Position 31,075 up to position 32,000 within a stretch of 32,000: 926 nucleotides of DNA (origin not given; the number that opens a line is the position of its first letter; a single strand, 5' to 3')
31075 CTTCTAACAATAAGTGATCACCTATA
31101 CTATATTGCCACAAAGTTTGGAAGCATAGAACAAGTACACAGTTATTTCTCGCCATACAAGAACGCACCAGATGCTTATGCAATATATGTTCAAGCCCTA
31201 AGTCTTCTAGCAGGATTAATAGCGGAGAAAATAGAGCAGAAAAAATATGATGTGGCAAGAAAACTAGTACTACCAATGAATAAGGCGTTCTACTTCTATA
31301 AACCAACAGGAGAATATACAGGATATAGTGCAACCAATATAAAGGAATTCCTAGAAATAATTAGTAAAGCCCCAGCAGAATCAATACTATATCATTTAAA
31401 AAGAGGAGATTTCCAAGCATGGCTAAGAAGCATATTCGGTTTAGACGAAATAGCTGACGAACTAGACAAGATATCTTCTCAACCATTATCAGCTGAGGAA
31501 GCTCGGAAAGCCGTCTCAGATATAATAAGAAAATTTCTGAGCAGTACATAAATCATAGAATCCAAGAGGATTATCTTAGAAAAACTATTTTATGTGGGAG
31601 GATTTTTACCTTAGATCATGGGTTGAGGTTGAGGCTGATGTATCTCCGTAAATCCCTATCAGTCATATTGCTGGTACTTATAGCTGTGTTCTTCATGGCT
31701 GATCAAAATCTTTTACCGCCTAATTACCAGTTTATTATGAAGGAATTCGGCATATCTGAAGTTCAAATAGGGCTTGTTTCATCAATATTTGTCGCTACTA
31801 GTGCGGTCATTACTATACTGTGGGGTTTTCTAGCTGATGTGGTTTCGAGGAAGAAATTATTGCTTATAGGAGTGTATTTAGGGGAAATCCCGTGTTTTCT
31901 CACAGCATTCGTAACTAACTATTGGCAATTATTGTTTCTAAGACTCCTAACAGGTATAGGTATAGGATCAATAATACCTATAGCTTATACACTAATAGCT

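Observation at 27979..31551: wHTH protein and GH57 enzyme share a ~65-aa C-terminal domain and flank a maltokinase-like kinase: candidate self-regulated alpha-glucan module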

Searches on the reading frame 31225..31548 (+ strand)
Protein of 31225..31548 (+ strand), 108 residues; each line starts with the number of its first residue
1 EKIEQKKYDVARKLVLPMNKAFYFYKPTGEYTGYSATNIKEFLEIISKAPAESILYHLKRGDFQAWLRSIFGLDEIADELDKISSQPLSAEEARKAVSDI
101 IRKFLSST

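Call 3: search_protein_families(library=pfam, proteins=[window:31261-31548:+], max_evalue=1)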
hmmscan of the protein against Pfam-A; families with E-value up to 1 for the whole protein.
seq(96 aa): 2 families
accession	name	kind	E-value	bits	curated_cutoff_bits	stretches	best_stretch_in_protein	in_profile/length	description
PF19027.5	DUF5752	-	1.1e-10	41.7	23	1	9-89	117-207/208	Family of unknown function (DUF5752)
PF10892.13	DUF2688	-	0.14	12.1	25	1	56-82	22-48/56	Protein of unknown function (DUF2688)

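Call 8: find_homologous_proteins(query=window:31225-31548:+, max_evalue=0.01)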
Query seq(108 aa): 20 candidates shared short words with the query, none scored E <= 0.01.

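Call 81: search_solved_structures(query=A6, max_evalue=1, show_alignments=1)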
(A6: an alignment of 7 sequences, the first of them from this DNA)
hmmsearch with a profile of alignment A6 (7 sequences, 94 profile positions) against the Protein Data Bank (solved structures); distinct sequences matched with E-value up to 1: 18.
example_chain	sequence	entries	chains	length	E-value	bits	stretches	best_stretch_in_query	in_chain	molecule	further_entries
4cso_A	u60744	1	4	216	4.9e-10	42.6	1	15-73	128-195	ORFY PROTEIN, TRANSCRIPTION FACTOR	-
6rur_N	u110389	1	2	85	0.018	18.4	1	23-71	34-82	Inhibitor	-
6ruv_N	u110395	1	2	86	0.019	18.3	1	23-71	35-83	Inhibitor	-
3l5n_M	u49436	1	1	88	0.02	18.3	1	23-71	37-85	Staphylococcal complement inhibitor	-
3l3o_M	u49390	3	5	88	0.02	18.3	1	23-71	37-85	Staphylococcal complement inhibitor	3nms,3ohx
2win_M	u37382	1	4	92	0.021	18.2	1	23-71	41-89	STAPHYLOCOCCAL COMPLEMENT INHIBITOR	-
2qff_A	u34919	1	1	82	0.028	17.8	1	23-69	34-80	Hypothetical protein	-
8a3k_UNK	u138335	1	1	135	0.039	17.3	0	59-81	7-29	sc-apCC-4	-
7nh9_A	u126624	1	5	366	0.12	15.8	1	29-66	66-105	CmaX protein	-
9r1n_A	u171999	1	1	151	0.28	14.6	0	58-82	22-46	sc-apCC-4-DPH-2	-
2xv9_A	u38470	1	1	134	0.35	14.3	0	38-88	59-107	ABA-1A1 REPEAT UNIT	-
9r1k_A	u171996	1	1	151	0.47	13.8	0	59-83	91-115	sc-apCC-4-A7F-1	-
9l7c_B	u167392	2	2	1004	0.55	13.6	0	26-88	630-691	GGDEF domain-containing protein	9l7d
9x25_B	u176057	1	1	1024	0.57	13.6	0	26-88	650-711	GGDEF domain-containing protein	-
8qae_A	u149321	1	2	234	0.73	13.2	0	21-72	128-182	sc-apCC-6-SLLA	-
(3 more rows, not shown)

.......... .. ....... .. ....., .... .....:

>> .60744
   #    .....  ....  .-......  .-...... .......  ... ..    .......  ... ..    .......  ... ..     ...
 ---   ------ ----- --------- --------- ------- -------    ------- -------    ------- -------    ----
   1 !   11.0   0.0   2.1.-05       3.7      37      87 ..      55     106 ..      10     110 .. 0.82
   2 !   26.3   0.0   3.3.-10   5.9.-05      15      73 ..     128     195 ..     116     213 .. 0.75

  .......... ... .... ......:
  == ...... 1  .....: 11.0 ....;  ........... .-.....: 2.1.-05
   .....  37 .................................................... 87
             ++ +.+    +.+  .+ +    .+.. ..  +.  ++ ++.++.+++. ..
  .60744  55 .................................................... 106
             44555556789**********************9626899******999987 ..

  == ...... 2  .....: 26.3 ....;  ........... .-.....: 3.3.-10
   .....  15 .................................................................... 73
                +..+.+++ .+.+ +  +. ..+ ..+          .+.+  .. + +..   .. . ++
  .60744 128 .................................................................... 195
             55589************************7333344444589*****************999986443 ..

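Call 85: find_homologous_proteins(query=A7, max_evalue=0.001)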
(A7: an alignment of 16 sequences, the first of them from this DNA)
Query A7 (16 sequences) (94 aa, profile of the alignment): 21 proteins with E <= 0.001 among 567 candidates.
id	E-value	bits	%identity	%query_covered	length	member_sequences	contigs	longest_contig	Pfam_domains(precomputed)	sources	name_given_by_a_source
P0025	6.8e-26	108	31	37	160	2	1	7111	PF08279.19,PF13384.13,PF01022.27,PF09339.17,PF12802.14,PF08281.19,PF01325.26,PF25213.2,PF14947.13,PF13412.13,PF13551.13,PF00392.28,PF08220.19,PF13545.13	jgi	-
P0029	6.0e-25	105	22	38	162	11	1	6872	PF14947.13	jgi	jgi:predicted transcriptional regulator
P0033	2.1e-24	103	21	69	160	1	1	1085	PF14947.13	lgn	-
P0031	1.1e-23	101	50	11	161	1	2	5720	-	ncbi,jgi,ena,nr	ncbi:MAG TPA: hypothetical protein ENF87_00895 [Thermoproteales archaeon]|nr:hypothetical protein [T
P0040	1.3e-23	101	22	39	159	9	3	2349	PF25213.2,PF14947.13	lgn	-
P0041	2.6e-23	100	24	39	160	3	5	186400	PF14947.13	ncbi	ncbi:MAG: winged helix-turn-helix domain-containing protein [Desulfurococcaceae archaeon]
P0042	1.2e-22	97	31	33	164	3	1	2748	PF14947.13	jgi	-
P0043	1.9e-22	97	27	39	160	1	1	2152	PF14947.13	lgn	-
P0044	4.5e-22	96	30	39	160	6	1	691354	-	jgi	-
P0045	1.3e-21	94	26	41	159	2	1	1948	PF14947.13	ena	-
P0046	3.3e-21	93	27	39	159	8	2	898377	PF14947.13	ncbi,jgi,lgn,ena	ncbi:MAG: winged helix-turn-helix domain-containing protein [Desulfurococcaceae archaeon]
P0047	3.8e-21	93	31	38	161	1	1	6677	PF14947.13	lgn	-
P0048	5.2e-21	92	22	69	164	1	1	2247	PF14947.13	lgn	-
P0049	6.1e-21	92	27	51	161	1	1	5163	PF25213.2,PF14947.13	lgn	-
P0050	2.2e-19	87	31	36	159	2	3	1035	PF14947.13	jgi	-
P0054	2.4e-9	55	37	91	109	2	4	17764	PF19027.6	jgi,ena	-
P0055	1.3e-5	43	32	90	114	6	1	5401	-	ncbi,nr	ncbi:MAG: hypothetical protein JRN54_00530 [Nitrososphaerota archaeon]|nr:hypothetical protein [Nitr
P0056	1.7e-4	39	28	84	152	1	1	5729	PF19027.6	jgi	jgi:hypothetical protein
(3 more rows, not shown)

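Call 86: find_encoding_contigs(protein=P0046, flank=8000, max_places=1)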
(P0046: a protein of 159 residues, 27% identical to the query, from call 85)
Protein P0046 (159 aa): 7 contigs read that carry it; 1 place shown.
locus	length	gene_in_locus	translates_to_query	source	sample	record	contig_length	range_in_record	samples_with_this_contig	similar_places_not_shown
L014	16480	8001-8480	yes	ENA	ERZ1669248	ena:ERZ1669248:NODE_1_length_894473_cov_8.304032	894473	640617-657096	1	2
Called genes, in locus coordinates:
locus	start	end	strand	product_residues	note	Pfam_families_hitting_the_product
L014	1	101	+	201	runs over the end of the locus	PF00352:TBP, PF11858:DUF3378 (faint), PF00352:TBP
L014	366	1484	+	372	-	PF00152:tRNA-synt_2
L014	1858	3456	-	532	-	PF07969:Amidohydro_3, PF01979:Amidohydro_1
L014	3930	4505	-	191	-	PF26618:DUF8196 (weak)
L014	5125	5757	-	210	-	-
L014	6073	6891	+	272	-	PF00583:Acetyltransf_1, PF13673:Acetyltransf_10, PF13480:Acetyltransf_6 (weak), PF13508:Acetyltransf_7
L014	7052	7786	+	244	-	PF20379:DUF6674 (faint), PF27540:Mb1296_C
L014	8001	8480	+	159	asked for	PF14947:HTH_45 (weak)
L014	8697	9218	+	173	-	PF01863:YgjP-like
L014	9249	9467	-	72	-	PF02826:2-Hacid_dh_C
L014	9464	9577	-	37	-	-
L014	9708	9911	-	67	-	PF01361:Tautomerase, PF14552:Tautomerase_2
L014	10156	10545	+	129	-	PF03479:PCC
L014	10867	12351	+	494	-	PF01212:Beta_elim_lyase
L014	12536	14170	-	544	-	PF00496:SBP_bac_5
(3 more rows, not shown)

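Call 87: find_encoding_contigs(protein=P0044, flank=8000, max_places=1)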
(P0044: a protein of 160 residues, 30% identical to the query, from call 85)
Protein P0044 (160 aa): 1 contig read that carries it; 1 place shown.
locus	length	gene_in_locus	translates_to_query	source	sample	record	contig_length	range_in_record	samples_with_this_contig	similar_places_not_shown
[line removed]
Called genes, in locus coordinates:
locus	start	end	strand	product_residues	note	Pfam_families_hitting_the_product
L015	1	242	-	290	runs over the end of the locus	PF02540:NAD_synthase (weak), PF00733:Asn_synthase (weak), PF06508:QueC (weak)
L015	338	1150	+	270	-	PF00731:AIRC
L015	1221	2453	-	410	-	PF01969:Ni_insertion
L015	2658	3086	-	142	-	-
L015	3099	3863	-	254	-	PF09754:PAC2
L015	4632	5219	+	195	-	PF02607:B12-binding_2, PF01208:URO-D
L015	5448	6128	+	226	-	PF00977:His_biosynth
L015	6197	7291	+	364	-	PF01968:Hydantoinase_A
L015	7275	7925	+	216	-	PF00696:AA_kinase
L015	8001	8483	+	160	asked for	-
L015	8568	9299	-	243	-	PF04476:4HFCP_synth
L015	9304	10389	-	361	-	-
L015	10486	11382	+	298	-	PF14397:ATPgrasp_ST (faint), PF14398:ATPgrasp_YheCD (faint), PF02655:ATP-grasp_3, PF08443:RimK, PF02955:GSH-S_ATP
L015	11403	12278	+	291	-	PF01996:F420_ligase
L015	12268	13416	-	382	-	PF01071:GARS_A (weak), PF02655:ATP-grasp_3, PF08443:RimK (faint)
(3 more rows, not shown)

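Call 88: find_encoding_contigs(protein=P0054, flank=8000, max_places=2)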
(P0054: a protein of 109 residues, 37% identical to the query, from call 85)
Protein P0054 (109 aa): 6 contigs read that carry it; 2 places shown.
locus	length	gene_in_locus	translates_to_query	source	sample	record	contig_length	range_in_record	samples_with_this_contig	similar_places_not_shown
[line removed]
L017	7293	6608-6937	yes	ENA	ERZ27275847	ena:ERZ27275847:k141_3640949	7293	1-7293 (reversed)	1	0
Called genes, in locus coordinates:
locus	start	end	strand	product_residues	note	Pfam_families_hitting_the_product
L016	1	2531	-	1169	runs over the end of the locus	PF08448:PAS_4, PF13426:PAS_9, PF08448:PAS_4, PF01590:GAF, PF13185:GAF_2, PF13492:GAF_3, PF01590:GAF, PF13185:GAF_2, +6 more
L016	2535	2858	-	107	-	-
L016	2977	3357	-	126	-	-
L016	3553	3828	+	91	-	-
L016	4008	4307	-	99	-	PF08734:GYD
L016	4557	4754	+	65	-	PF02445:NadA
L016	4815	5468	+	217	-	PF02445:NadA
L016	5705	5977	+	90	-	-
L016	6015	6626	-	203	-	-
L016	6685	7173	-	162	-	-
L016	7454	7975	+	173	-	PF13404:HTH_AsnC-type, PF13412:HTH_24, PF13384:HTH_23 (weak), PF22482:AsnC_trans_reg_3 (weak), PF01037:AsnC_trans_reg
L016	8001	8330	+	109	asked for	PF19027:DUF5752 (weak)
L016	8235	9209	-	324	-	-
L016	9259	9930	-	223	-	?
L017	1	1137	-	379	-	?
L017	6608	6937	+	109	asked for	PF19027:DUF5752 (weak)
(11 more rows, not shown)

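Call 101: find_encoding_contigs(protein=P0056, flank=6000, max_places=2)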
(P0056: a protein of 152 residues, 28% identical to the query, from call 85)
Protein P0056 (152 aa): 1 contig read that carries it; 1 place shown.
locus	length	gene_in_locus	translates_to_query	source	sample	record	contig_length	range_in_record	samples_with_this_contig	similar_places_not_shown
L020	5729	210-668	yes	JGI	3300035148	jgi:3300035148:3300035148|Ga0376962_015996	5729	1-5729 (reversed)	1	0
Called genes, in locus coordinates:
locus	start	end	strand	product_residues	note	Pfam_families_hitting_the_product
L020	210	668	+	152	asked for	PF19027:DUF5752 (faint)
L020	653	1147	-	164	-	PF01980:TrmO_N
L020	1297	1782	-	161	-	-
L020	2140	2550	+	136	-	-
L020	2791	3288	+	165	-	-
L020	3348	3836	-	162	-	-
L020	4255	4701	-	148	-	PF01842:ACT (faint), PF19571:ACT_8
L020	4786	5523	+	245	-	PF13476:AAA_23 (faint), PF13555:AAA_29 (faint), PF00005:ABC_tran, PF13304:AAA_21 (faint), PF12399:BCA_ABC_TP_C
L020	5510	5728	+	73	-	?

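Call 105: search_protein_families(library=pfam, proteins=[P0054, P0055, P0056], max_evalue=0.01)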
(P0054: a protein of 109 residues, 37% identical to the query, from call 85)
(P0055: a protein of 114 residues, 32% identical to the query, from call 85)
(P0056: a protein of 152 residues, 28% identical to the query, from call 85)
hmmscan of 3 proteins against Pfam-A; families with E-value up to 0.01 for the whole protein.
P0054 (109 aa): 1 family
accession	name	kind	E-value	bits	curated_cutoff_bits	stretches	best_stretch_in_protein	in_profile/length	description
PF19027.5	DUF5752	-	4.8e-09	36.3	23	1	16-101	7-106/208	Family of unknown function (DUF5752)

P0055 (114 aa): 1 family
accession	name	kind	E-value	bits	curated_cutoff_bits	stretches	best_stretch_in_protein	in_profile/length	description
PF19027.5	DUF5752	-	0.00014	21.7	23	1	26-101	117-203/208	Family of unknown function (DUF5752)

P0056 (152 aa): 1 family
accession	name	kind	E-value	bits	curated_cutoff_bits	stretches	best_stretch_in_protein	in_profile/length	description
PF19027.5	DUF5752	-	2.4e-06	27.5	23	0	60-103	112-157/208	Family of unknown function (DUF5752)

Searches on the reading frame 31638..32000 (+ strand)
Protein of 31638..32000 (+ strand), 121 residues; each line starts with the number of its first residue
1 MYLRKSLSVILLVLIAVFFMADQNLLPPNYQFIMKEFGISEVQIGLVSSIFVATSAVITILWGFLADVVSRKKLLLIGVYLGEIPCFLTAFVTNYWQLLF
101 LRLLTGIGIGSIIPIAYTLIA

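Call 113: search_protein_families(library=pfam, proteins=[window:31638-32000:+], max_evalue=10)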
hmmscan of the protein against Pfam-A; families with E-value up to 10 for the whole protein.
seq(121 aa): 9 families
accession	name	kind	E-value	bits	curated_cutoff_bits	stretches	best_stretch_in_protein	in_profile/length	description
PF07690.21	MFS_1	-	3.6e-21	75.9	33.4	1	12-121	1-111/347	Major Facilitator Superfamily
PF00083.30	Sugar_tr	-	1.8e-10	40.8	22.3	1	31-119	43-126/452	Sugar (and other) transporter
PF12832.13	MFS_1_like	-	2.9e-05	23.7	25.2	1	18-116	10-112/373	MFS_1 like family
PF03825.22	Nuc_H_symport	-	0.0011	18.5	25.9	1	13-104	9-100/400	Nucleoside H+ symporter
PF05631.20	MFS_5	-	0.0045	16.4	25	1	13-109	40-135/356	Sugar-tranasporters, 12 TM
PF11700.14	ATG22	-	0.011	15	24.1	1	46-97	75-129/482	Vacuole effluxer Atg22 like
PF03137.26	OATP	-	0.017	13.8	25.8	1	10-91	4-85/545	Organic Anion Transporter Polypeptide (OATP) family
PF05977.19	MFS_3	-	0.04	12.8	27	1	35-114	38-122/524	Transmembrane secretion effector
PF05297.16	Herpes_LMP1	-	1.5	8.4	26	1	7-104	87-181/386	Herpesvirus latent membrane protein 1 (LMP1)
